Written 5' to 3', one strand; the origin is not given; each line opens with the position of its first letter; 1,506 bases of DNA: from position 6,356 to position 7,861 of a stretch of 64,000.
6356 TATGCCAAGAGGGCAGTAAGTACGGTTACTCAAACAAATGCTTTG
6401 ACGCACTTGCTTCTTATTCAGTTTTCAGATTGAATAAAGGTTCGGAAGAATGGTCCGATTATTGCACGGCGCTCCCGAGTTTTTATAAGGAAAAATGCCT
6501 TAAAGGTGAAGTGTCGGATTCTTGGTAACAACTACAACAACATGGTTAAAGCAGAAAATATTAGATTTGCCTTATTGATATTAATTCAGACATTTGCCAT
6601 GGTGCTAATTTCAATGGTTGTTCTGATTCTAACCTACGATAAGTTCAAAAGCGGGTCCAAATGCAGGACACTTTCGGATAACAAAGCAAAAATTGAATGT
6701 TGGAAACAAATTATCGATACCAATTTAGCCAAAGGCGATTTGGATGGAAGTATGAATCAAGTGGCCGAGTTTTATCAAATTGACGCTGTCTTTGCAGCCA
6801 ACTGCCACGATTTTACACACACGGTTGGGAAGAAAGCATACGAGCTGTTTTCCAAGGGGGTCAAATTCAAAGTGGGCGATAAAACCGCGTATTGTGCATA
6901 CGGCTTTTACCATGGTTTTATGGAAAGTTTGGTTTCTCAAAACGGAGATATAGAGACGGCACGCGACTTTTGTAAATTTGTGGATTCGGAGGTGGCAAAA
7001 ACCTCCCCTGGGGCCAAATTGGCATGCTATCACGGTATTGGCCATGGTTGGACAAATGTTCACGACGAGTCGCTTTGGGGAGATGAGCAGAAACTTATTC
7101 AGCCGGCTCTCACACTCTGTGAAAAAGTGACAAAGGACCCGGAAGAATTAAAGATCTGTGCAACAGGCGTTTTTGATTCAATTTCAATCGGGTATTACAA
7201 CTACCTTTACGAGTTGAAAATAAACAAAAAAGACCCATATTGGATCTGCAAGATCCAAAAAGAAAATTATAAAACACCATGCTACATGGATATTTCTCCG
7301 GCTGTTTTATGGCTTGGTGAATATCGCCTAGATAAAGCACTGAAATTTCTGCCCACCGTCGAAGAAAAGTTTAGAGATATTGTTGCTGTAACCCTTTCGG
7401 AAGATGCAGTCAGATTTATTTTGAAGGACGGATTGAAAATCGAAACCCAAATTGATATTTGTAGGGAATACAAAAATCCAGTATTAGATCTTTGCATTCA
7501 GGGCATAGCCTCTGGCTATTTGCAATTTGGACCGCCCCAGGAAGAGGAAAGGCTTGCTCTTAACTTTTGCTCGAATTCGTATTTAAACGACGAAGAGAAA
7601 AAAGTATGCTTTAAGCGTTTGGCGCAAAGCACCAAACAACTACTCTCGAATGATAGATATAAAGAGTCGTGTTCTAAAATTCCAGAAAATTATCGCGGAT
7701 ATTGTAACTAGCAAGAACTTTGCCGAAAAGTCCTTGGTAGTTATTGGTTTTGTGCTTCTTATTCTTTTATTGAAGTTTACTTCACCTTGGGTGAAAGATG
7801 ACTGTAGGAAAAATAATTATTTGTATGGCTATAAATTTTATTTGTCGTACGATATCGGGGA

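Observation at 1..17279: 17-kb co-directional array of 13 paralogous secreted Cys/His-rich repeat proteins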

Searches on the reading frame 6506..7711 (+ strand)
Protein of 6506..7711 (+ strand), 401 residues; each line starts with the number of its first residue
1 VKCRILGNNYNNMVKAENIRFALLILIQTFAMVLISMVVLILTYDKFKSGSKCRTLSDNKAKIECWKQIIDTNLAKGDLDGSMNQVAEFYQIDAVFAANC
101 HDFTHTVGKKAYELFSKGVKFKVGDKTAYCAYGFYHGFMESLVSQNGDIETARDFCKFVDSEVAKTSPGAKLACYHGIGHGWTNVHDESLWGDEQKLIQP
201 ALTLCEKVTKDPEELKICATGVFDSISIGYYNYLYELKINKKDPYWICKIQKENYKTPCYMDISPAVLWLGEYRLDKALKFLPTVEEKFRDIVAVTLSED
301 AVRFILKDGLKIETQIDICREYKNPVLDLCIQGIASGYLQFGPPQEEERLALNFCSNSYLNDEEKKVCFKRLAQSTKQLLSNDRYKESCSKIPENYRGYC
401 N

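Call 3: search_protein_families(library=pfam, max_evalue=0.1, proteins=[window:6506-7711:+])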
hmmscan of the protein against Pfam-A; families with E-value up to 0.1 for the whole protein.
window:6506-7711:+ (401 aa): 1 family
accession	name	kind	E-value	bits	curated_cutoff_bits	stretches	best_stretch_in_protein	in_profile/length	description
PF03356.20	Pox_LP_H2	-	0.048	14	27.6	1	13-104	18-106/188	Viral late protein H2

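Call 6: search_protein_families(library=ncbifam, max_evalue=0.1, proteins=[window:6506-7711:+])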
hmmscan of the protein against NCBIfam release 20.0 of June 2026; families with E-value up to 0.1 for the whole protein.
window:6506-7711:+ (401 aa): 1 family
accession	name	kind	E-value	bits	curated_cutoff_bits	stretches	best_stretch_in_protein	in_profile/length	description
NF038315.1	HxsD_rel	equivalog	0.007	16.5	41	0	287-331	18-62/62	HxsD-like protein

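Call 8: find_homologous_proteins(query=window:6506-7711:+, max_evalue=0.001)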
Query window:6506-7711:+ (401 aa): 261 proteins with E <= 0.001 among 1935 candidates; the best 120 are listed.
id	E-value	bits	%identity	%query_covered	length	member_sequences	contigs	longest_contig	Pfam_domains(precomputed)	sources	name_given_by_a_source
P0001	2.5e-262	888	98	97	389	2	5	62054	-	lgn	-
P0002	4.1e-178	611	66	97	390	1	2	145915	-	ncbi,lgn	-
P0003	2.6e-170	585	63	94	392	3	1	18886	-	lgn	-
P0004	7.8e-164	564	59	97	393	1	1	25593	-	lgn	-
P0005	1.2e-143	497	55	94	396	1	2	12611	-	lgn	-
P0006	8.8e-143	494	54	93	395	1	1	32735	-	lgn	-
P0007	9.6e-142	491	54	97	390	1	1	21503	-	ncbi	-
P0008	9.0e-141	488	36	83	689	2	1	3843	-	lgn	-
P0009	5.0e-140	485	54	97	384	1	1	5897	-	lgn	-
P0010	7.0e-140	485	56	87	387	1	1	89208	-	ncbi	-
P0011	1.2e-138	481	56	87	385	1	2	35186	-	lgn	-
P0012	1.6e-138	480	55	92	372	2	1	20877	-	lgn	-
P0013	4.5e-138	479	54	92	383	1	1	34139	-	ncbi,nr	ncbi:MAG TPA: hypothetical protein VFI61_00225 [Patescibacteria group bacterium]|nr:hypothetical pro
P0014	1.6e-136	474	54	96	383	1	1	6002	-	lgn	-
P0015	2.0e-136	473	53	96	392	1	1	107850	-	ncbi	-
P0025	3.1e-117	410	48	92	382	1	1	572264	-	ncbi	-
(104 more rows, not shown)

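Call 13: find_encoding_contigs(protein=P0002, flank=10000, max_places=2)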
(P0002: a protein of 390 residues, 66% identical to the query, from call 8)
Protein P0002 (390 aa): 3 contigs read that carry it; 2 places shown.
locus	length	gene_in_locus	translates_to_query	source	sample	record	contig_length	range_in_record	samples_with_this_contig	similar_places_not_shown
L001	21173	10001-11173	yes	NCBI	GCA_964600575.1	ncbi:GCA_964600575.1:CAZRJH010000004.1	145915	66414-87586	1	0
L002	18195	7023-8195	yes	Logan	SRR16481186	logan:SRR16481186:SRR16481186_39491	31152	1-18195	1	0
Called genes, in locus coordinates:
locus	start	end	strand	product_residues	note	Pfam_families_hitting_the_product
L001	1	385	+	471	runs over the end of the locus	PF13473:Cupredoxin_1 (weak)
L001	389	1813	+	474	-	-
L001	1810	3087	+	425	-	PF13473:Cupredoxin_1 (weak)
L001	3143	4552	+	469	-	-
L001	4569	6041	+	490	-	-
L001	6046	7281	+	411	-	-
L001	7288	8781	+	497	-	-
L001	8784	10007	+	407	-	-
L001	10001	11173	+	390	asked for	-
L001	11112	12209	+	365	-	-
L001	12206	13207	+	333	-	-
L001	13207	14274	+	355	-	-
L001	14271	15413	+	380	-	-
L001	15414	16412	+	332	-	-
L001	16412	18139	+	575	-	-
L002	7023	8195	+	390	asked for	-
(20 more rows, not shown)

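Call 14: find_encoding_contigs(protein=P0025, flank=10000, max_places=2)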
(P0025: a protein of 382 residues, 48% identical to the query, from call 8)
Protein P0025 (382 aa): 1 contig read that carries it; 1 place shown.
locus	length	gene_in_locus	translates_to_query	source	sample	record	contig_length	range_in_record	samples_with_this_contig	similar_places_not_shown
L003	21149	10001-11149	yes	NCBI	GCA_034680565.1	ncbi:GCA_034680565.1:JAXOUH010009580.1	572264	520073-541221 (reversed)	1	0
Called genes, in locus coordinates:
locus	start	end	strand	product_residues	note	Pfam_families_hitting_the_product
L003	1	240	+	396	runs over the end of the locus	-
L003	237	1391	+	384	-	-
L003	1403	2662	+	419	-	PF13473:Cupredoxin_1 (weak)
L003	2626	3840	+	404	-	-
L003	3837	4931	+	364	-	-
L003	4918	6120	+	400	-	-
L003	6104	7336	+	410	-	-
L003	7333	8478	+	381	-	-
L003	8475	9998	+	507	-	PF13473:Cupredoxin_1 (weak)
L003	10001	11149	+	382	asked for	-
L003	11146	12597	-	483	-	PF13231:PMT_2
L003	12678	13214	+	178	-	-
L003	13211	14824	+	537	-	-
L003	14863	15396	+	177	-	-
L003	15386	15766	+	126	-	-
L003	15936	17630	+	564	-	PF02543:Carbam_trans_N, PF00814:TsaD (weak), PF16861:Carbam_trans_C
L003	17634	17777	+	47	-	PF19451:DUF5989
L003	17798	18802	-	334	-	PF13472:Lipase_GDSL_2 (faint)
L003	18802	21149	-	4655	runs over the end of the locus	-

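Call 17: predict_structure(alignment_id=A2)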
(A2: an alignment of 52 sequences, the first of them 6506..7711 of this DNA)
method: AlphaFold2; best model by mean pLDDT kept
length: 401 residues; sequences in the alignment: 52
mean_pLDDT: 93.3   pTM: 0.87
mean pLDDT of the five models: 93.3, 92.6, 92.4, 92.4, 92.0
residues with pLDDT >= 90: 348; 70-90: 36; 50-70: 12; < 50: 5
segments of 3 or more residues with pLDDT < 50: 1-3
pLDDT, mean of each block of 10 residues (from residue 1): 49 68 95 96 82 95 96 93 94 93 97 94 90 96 91 93 88 96 93 97 97 98 98 97 98 98 98 98 98 98 95 98 97 97 91 98 98 94 93 97 83
secondary structure, 60 per line:
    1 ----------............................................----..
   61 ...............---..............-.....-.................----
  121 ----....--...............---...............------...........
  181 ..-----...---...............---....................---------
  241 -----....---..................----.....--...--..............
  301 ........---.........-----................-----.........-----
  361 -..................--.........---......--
elements in order: H11-54 H59-75 H79-92 H94-98 H100-116 H125-128 H131-145 H149-163 H170-182 H194-208 H212-231 H246-249 H253-270 H275-279 H287-308 H312-320 H326-341 H347-355 H362-379 H382-390 H394-399

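Call 19: find_related_loci(query=A2, collection=genome_contigs, flank=10000)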
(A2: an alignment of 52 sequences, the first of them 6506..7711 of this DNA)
Query A2 (401 aa) in genome_contigs; peptide patterns used: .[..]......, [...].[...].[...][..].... (x = any residue, [..] = any of these).
291 stretches matched a pattern; 217 encode a relative of the query (tblastn E <= 1e-3); the best 80 are kept; 73 distinct loci.
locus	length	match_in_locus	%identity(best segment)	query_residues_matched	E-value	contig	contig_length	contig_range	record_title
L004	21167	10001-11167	66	13-400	0e+0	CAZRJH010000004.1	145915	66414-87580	MAG TPA_asm: uncultured Gammaproteobacteria bacterium isolate SRP342105_co1_321 genome assembly, contig: NODE_122_length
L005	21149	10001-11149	53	23-400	2e-139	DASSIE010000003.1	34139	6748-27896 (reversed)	MAG TPA_asm: Patescibacteria group bacterium isolate SMAG_U1079 k141_101495, whole genome shotgun sequence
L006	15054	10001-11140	46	21-392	1e-117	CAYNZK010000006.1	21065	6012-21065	MAG TPA_asm: uncultured Candidatus Saccharibacteria bacterium isolate ERP125453_co1_532 genome assembly, contig: NODE_24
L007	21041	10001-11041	44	57-400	8e-96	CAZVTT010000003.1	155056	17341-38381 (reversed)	MAG TPA_asm: uncultured Gammaproteobacteria bacterium isolate SRP292972_co1_32 genome assembly, contig: NODE_127_length_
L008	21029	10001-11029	40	57-400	1e-89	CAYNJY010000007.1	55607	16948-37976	MAG TPA_asm: uncultured Gammaproteobacteria bacterium isolate ERP125453_co1_527 genome assembly, contig: NODE_384_length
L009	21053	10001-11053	38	51-400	3e-85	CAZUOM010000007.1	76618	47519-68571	MAG TPA_asm: uncultured Gammaproteobacteria bacterium isolate binchicken_co341_72 genome assembly, contig: NODE_29_lengt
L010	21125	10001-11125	37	28-400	1e-84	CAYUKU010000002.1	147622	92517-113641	MAG TPA_asm: uncultured Gammaproteobacteria bacterium isolate binchicken_co58_53 genome assembly, contig: NODE_87_length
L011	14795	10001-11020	38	58-400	7e-83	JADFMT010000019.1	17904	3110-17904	MAG: Patescibacteria group bacterium isolate B5T1B11 B5T1B11_NODE475, whole genome shotgun sequence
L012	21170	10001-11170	36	20-400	8e-83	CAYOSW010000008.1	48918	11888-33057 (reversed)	MAG TPA_asm: uncultured Gammaproteobacteria bacterium isolate binchicken_co105_397 genome assembly, contig: NODE_806_len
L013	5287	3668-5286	47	26-378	1e-81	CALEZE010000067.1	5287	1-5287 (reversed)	MAG TPA_asm: uncultured bacterium isolate SRR7515931_bin.142_CONCOCT_v1.1_MAG genome assembly, contig: ERZ869938.8944, w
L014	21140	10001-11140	36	25-400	2e-80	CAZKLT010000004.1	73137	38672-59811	MAG TPA_asm: uncultured Gammaproteobacteria bacterium isolate SRP237561_co1_402 genome assembly, contig: NODE_459_length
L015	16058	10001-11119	36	26-400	1e-79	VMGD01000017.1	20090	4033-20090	MAG: Microgenomates group bacterium Gr01-1014_7 G01um10147_scaffold_789, whole genome shotgun sequence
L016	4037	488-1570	36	40-397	2e-78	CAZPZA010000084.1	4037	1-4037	MAG TPA_asm: uncultured Gammaproteobacteria bacterium isolate binchicken_co21_463 genome assembly, contig: NODE_34397_le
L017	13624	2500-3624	37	29-401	3e-78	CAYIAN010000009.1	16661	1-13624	MAG TPA_asm: uncultured Candidatus Saccharibacteria bacterium isolate ERP119705_co1_745 genome assembly, contig: NODE_40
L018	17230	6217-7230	37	65-401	6e-78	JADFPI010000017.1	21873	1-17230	MAG: Patescibacteria group bacterium isolate B72T1L10 B72T1L10_NODE3216, whole genome shotgun sequence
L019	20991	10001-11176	34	12-401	6e-76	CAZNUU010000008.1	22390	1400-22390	MAG TPA_asm: uncultured Candidatus Saccharibacteria bacterium isolate SRP273308_co1_7 genome assembly, contig: NODE_2355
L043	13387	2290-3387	31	38-400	2e-64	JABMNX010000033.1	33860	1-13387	MAG: Candidatus Kaiserbacteria bacterium isolate bin.102 k141_5050049, whole genome shotgun sequence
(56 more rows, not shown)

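Call 34: fold_search(model_id=the predicted structure, library=pdb)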
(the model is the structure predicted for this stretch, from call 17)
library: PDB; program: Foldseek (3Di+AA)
matches with E <= 10: 1079; with E <= 0.001: 0
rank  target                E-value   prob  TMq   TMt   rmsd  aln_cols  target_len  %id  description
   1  8cwy_A                1.5e-03  1.00  0.21  0.19  19.1       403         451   10  Accurate computational design of genetically encoded 3D protein crystals (released 2023-11-01)
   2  5i9d_A                6.8e-03  0.97  0.20  0.22  19.1       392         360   16  Crystal structure of designed pentatricopeptide repeat protein dPPR-U8A2 in complex with its target RNA U8A2 (released 2016-04-27)
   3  4jlq_A                1.9e-02  0.96  0.23  0.14  18.9       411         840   10  Crystal structure of human Karyopherin-beta2 bound to the PY-NLS of Saccharomyces cerevisiae NAB2 (released 2013-04-03)
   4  6gmh_Q                1.9e-02  0.82  0.18  0.10  21.8       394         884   11  Structure of activated transcription complex Pol II-DSIF-PAF-SPT6 (released 2018-08-22)
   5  1qbk_B                2.0e-02  0.90  0.21  0.13  18.9       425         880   12  STRUCTURE OF THE KARYOPHERIN BETA2-RAN GPPNHP NUCLEAR TRANSPORT COMPLEX (released 1999-06-01)
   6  7rdr_A                2.0e-02  0.84  0.19  0.18  18.0       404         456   10  Circular tandem repeat protein with novel repeat topology and enhanced subunit contact surfaces (released 2021-09-01)
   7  3zpj                  2.4e-02  0.90  0.20  0.21  19.7       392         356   12  Crystal structure of Ton1535 from Thermococcus onnurineus NA1 (released 2013-12-04)
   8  8ga7                  2.5e-02  0.41  0.12  0.11  23.3       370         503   12  Geometrically programmable nanomaterial construction using regularized protein building blocks (released 2024-03-13)
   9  5oqp_A                2.6e-02  0.80  0.19  0.12  25.8       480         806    8  Crystal structure of the S. cerevisiae condensin Ycg1-Brn1 subcomplex bound to DNA (crystal form I) (released 2017-10-18)
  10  8fth                  2.6e-02  0.77  0.19  0.09  18.2       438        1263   10  Chaetomium thermophilum SETX - NPPC internal deletion (released 2023-10-25)
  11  7abi_u                2.7e-02  0.98  0.27  0.15  17.0       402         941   11  Human pre-Bact-2 spliceosome (released 2021-02-10)
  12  6vbv_4                2.7e-02  0.69  0.15  0.16  23.6       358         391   12  Structure of the bovine BBSome:ARL6:GTP complex (released 2020-01-29)
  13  2qmr_D                2.8e-02  0.91  0.22  0.14  18.7       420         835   10  Karyopherin beta2/transportin (released 2007-10-30)
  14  6voa_E                2.9e-02  0.66  0.15  0.16  23.6       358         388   12  Cryo-EM structure of the BBSome-ARL6 complex (released 2020-06-24)
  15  8ftk                  3.0e-02  0.66  0.18  0.06  22.9       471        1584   11  Chaetomium thermophilum SETX (Full-length) (released 2023-10-25)
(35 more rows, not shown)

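Call 45: search_protein_families(library=pfam, max_evalue=0.01, proteins=[L018:7233-8324:-, L008:11045-11548:+, L008:11535-12527:+, L011:11048-11686:-, L043:9135-10733:-, L005:2127-2726:-, L043:12813-13385:+, L019:11572-12327:+, L043:11950-12801:+])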
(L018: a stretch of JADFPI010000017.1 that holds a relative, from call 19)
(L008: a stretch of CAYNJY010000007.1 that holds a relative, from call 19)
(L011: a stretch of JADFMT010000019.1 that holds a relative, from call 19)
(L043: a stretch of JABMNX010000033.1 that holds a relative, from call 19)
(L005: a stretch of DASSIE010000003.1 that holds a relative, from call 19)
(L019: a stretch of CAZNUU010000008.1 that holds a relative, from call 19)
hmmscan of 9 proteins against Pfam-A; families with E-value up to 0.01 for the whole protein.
L018:7233-8324:- (364 aa): 38 families (the best 25 are shown)
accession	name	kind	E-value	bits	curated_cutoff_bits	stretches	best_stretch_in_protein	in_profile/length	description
PF00515.34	TPR_1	-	3.9e-43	144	27.8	5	207-235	5-33/34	Tetratricopeptide repeat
PF13181.12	TPR_8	-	5.6e-43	141.9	25.7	6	239-268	4-33/34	Tetratricopeptide repeat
PF07719.23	TPR_2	-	7.6e-41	135.3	27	6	207-235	5-33/34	Tetratricopeptide repeat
PF14559.12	TPR_19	-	6.1e-32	110.2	25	6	87-133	12-58/68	Tetratricopeptide repeat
PF13424.12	TPR_12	-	6.1e-32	110.1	30.1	5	239-295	6-71/77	Tetratricopeptide repeat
PF13428.12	TPR_14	-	4.6e-29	98.3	23.5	2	102-142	3-43/44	Tetratricopeptide repeat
PF13432.12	TPR_16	-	3.1e-28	98.3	32.7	2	242-302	3-63/65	Tetratricopeptide repeat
PF13431.12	TPR_17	-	7.7e-27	91.7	24.4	3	259-289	2-33/34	Tetratricopeptide repeat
PF13374.12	TPR_10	-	1.1e-26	92.4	27.5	3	271-296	4-29/42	Tetratricopeptide repeat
PF13176.12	TPR_7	-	3.3e-26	89.5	27.9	1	208-234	4-32/36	Tetratricopeptide repeat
PF13414.12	TPR_11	-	4e-17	62.1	26.8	2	243-282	1-41/42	TPR repeat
PF23914.1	TPR_CcmH_CycH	-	6.3e-16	59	42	3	160-241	42-125/158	Cytochrome c-type biogenesis protein H TPR domain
PF12895.13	ANAPC3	-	9.8e-14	51.8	27.2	2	91-157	13-79/82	Anaphase-promoting complex, cyclosome, subunit 3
PF13174.12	TPR_6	-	1.3e-13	51.1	26.3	1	270-298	1-29/33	Tetratricopeptide repeat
PF24885.1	TPR_NPHP3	-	7.3e-10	39.1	100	0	195-237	131-175/239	Nephrocystin-3 TPR domain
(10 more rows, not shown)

L008:11045-11548:+ (168 aa): 0 families

L008:11535-12527:+ (331 aa): 0 families

L011:11048-11686:- (213 aa): 0 families

L043:9135-10733:- (533 aa): 0 families

L005:2127-2726:- (200 aa): 1 family
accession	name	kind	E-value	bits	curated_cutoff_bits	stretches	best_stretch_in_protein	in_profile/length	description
PF23456.1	CSDE1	-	0.0067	17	27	0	157-193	20-56/84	Cold shock domain-containing protein E1 CSD domain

L043:12813-13385:+ (191 aa): 0 families

L019:11572-12327:+ (252 aa): 3 families
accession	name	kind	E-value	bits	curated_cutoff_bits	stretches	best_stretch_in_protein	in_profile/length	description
PF13462.12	Thioredoxin_4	-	3.9e-39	134.9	23.2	1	82-247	4-164/165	Thioredoxin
PF01323.26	DSBA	-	6.9e-20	72.1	25.6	1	95-246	2-190/191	DSBA-like thioredoxin domain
PF13098.12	Thioredoxin_2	-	3.5e-09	37.4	27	1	90-245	4-103/104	Thioredoxin-like domain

L043:11950-12801:+ (284 aa): 0 families

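Call 52: search_protein_families(library=pfam, alignment_id=A2, max_evalue=1)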
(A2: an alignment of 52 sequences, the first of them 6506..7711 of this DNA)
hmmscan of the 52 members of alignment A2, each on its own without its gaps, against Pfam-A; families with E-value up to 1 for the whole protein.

A. member 1, window:6506-7711:+ (401 aa): 2 families
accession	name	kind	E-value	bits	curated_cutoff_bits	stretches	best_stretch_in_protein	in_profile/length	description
PF03356.20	Pox_LP_H2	-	0.048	14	27.6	1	13-104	18-106/188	Viral late protein H2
PF15102.11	TMEM154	-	0.17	12.2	30.3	1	15-48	57-90/153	TMEM154 protein family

B. families by the number of members that match (of 52 scanned): 23 families
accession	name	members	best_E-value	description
PF00548.26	Peptidase_C3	2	0.22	3C cysteine protease (picornain 3C)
PF01370.27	Epimerase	1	0.022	NAD dependent epimerase/dehydratase family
PF23771.1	DUF7168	1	0.044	Domain of unknown function (DUF7168)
PF03356.20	Pox_LP_H2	1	0.048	Viral late protein H2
PF08479.16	POTRA_2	1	0.052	POTRA domain, ShlB-type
PF20600.3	ExoX-like_C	1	0.057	Exodeoxyribonuclease X-like C-terminal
PF01738.24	DLH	1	0.082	Dienelactone hydrolase family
PF21993.1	TetR_C_13_2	1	0.088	Transcriptional regulator LmrA/YxaF-like, C-terminal domain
PF04733.20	Coatomer_E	1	0.089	Coatomer epsilon subunit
PF05577.18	Peptidase_S28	1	0.089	Serine carboxypeptidase S28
PF21849.1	DUF6908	1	0.11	Domain of unknown function (DUF6908)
PF17874.7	TPR_MalT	1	0.12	MalT-like TPR region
PF00248.27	Aldo_ket_red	1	0.12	Aldo/keto reductase family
PF18422.6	TNFR_16_TM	1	0.12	Tumor necrosis factor receptor member 16 trans-membrane domain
PF08963.15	DUF1878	1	0.13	Protein of unknown function (DUF1878)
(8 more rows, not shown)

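Call 68: find_encoding_contigs(protein=P0001, flank=10000, max_places=3)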
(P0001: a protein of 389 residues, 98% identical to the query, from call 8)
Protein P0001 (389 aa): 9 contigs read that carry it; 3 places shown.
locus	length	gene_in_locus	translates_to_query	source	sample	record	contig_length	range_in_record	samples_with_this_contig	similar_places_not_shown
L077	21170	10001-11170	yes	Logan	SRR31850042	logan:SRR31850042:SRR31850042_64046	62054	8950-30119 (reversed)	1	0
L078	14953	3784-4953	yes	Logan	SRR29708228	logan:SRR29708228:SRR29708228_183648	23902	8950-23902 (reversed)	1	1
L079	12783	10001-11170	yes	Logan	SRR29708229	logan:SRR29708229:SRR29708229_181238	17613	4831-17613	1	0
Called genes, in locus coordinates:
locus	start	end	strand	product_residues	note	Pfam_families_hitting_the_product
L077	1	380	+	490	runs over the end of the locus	-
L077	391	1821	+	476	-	-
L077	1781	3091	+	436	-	-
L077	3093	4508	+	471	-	-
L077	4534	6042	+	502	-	-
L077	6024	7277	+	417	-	-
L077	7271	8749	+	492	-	-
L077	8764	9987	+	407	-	-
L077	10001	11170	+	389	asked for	-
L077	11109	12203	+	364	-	-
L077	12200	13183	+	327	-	-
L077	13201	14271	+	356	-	-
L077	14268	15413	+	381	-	-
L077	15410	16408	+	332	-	-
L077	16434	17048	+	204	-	-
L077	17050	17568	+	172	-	-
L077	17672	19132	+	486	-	PF13231:PMT_2 (weak)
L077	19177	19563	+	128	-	PF13473:Cupredoxin_1 (faint)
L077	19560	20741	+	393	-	-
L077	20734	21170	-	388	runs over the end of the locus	PF01041:DegT_DnrJ_EryC1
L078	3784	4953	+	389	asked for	-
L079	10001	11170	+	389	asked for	-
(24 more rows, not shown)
